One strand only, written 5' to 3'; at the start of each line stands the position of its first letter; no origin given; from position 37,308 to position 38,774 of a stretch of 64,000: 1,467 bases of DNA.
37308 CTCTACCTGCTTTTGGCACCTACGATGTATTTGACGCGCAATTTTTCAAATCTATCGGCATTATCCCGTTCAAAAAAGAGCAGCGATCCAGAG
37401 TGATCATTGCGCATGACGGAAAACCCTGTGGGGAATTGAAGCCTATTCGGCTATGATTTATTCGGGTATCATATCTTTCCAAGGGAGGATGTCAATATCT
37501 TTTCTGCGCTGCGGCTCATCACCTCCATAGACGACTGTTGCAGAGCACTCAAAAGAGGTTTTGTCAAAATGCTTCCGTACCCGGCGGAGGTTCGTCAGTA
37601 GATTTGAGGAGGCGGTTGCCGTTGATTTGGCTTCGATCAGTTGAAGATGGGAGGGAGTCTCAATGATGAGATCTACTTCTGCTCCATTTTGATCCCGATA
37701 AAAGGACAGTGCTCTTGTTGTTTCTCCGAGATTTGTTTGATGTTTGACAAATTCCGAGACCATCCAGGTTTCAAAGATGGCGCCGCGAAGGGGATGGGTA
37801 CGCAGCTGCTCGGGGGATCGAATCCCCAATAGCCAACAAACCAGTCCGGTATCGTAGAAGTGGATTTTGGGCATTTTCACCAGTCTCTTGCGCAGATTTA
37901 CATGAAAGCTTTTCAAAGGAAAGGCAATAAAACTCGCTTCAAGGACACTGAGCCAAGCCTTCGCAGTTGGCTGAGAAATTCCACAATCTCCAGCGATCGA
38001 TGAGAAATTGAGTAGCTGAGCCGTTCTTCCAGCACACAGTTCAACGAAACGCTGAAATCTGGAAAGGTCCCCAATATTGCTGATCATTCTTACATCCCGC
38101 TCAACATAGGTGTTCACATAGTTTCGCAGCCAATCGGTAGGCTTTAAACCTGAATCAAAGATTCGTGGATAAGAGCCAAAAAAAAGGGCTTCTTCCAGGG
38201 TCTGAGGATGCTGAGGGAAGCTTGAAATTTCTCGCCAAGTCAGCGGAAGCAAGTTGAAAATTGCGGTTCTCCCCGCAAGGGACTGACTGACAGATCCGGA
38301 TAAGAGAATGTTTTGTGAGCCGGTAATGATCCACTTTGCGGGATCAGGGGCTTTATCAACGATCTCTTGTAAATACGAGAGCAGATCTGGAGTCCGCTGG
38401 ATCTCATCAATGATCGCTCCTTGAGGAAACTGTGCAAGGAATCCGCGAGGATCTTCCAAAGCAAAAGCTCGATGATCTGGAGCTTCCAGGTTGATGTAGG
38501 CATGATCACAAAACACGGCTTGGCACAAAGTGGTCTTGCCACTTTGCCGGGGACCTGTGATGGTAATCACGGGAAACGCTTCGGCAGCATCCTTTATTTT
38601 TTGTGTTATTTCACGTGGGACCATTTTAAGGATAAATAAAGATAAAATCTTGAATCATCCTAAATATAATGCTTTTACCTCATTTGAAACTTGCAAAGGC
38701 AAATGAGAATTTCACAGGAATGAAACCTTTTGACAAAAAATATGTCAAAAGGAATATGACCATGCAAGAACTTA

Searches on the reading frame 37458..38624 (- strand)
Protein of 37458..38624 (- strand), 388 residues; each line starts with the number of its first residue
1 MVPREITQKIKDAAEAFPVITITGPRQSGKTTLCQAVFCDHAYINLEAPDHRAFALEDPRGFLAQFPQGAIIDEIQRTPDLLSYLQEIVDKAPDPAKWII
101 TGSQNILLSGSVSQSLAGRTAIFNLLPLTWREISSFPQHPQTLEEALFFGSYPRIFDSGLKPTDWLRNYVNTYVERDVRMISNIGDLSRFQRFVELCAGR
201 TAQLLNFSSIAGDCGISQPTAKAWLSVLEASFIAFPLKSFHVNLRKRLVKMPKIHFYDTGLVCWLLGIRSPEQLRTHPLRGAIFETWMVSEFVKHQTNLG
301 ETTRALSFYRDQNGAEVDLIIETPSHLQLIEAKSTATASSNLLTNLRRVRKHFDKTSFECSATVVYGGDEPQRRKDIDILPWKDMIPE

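Call 89: search_protein_families(library=padloc, proteins=[window:37458-38624:-], max_evalue=0.000001)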
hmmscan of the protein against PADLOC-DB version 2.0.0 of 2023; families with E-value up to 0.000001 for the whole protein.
window:37458-38624:- (388 aa): 7 families
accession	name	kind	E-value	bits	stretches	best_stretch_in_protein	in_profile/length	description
PDLC04790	PDC-S01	-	8.7e-101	335.7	1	1-373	11-404/422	-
PDLC04789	PDC-S01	-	6.1e-63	211.1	1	1-343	1-349/375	-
PDLC04787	PDC-S01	-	8.1e-35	118.4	1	1-381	10-401/412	-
PDLC04791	PDC-S01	-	1.2e-26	91.3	1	5-348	9-365/395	-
PDLC04788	PDC-S01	-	8.6e-14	49.3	1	190-341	233-389/448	-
PDLC04786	PDC-S01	-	5.9e-13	46.4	1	250-349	304-401/439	-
PDLC04792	PDC-S01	-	4.2e-08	30.2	0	253-381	306-426/452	-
